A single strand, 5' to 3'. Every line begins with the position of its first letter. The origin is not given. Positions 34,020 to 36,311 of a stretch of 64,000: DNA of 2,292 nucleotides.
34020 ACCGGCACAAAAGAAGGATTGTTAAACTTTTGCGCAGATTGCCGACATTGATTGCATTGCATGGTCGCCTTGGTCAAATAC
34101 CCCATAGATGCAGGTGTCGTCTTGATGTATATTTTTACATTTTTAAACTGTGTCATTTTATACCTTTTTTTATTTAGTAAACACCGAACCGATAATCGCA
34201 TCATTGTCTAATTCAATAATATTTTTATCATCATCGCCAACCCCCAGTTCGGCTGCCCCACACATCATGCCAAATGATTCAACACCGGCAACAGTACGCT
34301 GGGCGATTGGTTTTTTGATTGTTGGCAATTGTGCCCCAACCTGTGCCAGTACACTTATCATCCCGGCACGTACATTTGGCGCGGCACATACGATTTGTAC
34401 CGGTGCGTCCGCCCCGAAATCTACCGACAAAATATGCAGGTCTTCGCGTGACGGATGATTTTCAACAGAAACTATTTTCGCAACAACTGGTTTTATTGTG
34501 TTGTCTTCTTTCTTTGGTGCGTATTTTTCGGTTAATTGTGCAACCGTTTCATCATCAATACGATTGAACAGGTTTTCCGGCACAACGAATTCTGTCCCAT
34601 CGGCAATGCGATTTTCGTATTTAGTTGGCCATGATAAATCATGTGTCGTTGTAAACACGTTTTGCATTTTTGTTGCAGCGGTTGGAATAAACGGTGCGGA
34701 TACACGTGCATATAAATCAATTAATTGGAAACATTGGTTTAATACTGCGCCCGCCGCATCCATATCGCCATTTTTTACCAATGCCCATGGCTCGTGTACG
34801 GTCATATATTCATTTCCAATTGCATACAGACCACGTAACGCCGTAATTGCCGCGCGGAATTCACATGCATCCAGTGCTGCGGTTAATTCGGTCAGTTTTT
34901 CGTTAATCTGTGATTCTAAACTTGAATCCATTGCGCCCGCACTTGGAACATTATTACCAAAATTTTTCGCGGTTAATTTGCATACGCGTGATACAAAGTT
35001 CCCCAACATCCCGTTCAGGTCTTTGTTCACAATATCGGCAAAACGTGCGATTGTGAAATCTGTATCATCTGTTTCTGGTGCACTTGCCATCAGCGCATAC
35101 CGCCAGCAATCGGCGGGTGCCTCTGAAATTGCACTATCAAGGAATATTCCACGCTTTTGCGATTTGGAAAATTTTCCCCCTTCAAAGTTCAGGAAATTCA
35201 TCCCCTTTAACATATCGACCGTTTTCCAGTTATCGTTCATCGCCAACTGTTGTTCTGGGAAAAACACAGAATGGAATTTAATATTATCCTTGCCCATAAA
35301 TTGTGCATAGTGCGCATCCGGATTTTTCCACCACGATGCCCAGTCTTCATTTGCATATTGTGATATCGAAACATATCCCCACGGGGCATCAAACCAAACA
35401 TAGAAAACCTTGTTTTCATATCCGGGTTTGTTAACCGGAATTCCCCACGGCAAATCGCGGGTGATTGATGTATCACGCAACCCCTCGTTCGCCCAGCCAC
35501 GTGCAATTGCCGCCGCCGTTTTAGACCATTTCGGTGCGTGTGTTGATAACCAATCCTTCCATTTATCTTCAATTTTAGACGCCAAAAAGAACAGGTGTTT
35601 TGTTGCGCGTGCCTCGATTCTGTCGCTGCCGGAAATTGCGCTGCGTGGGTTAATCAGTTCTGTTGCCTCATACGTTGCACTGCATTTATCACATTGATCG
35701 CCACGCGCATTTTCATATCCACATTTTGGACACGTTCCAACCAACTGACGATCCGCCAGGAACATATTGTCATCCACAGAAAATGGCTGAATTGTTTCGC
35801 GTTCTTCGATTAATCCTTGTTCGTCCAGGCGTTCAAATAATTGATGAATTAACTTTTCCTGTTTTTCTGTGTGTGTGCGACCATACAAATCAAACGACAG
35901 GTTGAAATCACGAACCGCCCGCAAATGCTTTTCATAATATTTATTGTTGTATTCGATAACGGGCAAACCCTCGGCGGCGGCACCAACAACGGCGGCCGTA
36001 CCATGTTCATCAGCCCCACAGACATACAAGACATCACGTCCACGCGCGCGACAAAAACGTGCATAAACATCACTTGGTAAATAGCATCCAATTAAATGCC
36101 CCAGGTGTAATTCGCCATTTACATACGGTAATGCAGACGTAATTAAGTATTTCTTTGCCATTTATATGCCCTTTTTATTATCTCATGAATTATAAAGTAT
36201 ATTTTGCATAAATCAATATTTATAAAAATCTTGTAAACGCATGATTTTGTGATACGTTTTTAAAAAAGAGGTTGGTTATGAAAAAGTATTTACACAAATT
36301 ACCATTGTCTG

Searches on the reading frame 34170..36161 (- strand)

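Call 33: search_protein_families(library=pfam, proteins=[window:34170-36161:-])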
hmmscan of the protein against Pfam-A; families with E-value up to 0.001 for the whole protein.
window:34170-36161:- (663 aa): 5 families
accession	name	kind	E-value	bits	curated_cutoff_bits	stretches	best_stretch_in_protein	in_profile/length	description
PF09334.17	tRNA-synt_1g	-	2.8e-136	454.8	20.1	1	5-393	1-390/391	tRNA synthetases class I (M)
PF19303.5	Anticodon_3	-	5.3e-34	117.7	23.5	1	408-550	7-150/152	Anticodon binding domain of methionyl tRNA ligase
PF01588.26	tRNA_bind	-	2.1e-16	60.2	27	1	559-659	2-95/96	Putative tRNA binding domain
PF00133.28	tRNA-synt_1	-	2.4e-13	50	22.7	1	3-243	23-243/414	tRNA synthetases class I (I, L, M and V)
PF08264.19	Anticodon_1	-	6.4e-05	23.3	25.1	1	413-530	2-117/148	Anticodon-binding domain of tRNA ligase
